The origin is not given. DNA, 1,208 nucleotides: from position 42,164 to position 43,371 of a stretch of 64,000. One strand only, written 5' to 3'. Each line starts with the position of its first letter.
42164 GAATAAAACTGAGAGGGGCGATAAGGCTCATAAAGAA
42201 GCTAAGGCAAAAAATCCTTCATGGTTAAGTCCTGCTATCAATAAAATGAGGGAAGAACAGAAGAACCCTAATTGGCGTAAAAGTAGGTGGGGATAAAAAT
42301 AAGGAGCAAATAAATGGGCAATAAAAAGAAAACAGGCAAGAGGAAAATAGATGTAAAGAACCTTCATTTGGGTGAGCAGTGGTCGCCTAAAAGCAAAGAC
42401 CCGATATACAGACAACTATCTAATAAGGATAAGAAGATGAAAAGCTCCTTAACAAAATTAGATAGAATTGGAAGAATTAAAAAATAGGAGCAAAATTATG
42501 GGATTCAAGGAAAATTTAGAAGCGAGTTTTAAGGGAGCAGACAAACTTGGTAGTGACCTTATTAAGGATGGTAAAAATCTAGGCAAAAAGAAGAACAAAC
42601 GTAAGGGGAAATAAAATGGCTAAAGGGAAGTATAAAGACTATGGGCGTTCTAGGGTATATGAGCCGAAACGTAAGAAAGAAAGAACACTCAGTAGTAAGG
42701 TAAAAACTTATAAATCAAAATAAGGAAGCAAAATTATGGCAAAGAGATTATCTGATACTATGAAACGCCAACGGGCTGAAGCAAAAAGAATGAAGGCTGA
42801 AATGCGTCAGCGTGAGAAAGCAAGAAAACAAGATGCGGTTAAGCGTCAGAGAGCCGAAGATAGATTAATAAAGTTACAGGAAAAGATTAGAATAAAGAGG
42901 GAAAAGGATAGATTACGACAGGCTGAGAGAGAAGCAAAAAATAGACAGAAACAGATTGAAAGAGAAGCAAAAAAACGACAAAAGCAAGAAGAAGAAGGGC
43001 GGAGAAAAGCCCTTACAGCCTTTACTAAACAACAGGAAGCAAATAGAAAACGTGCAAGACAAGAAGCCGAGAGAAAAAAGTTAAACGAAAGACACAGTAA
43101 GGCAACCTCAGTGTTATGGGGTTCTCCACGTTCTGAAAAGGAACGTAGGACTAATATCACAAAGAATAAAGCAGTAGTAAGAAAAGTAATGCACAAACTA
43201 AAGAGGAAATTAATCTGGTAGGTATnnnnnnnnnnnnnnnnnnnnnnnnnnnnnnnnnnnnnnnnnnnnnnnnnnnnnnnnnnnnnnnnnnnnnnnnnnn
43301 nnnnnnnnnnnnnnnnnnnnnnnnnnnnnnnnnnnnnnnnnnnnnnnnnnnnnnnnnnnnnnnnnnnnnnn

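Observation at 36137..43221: Two clusters of at least 15 tiny, extremely Lys/Arg-rich proteins with near-consensus Shine-Dalgarno sites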

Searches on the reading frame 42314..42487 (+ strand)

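Call 10: search_protein_families(library=pfam, max_evalue=0.1, proteins=[window:42314-42487:+])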
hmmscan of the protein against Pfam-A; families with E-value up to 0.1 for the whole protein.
window:42314-42487:+ (57 aa): 1 family
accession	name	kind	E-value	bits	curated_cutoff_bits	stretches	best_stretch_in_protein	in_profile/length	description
PF20135.4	DUF6525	-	0.02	15.1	23.5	1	22-54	39-71/78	Family of unknown function (DUF6525)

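Call 57: search_protein_families(library=phrogs, max_evalue=0.001, proteins=[window:42314-42487:+])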
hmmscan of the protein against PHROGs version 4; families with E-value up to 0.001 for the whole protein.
window:42314-42487:+ (57 aa): 0 families

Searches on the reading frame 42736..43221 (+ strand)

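Call 10: search_protein_families(library=pfam, max_evalue=0.1, proteins=[window:42736-43221:+])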
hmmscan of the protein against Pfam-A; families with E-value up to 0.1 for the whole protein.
window:42736-43221:+ (161 aa): 0 families

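Call 57: search_protein_families(library=phrogs, max_evalue=0.001, proteins=[window:42736-43221:+])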
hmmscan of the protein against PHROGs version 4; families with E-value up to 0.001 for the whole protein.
window:42736-43221:+ (161 aa): 0 families

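Call 110: search_protein_families(library=ncbifam, max_evalue=0.1, proteins=[window:42736-43221:+])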
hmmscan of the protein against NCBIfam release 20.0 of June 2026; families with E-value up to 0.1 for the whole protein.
window:42736-43221:+ (161 aa): 1 family
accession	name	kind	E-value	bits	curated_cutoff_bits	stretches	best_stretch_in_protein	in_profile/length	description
TIGR02794.1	tolA_full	equivalog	0.011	15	59.45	1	10-139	133-264/362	cell envelope integrity protein TolA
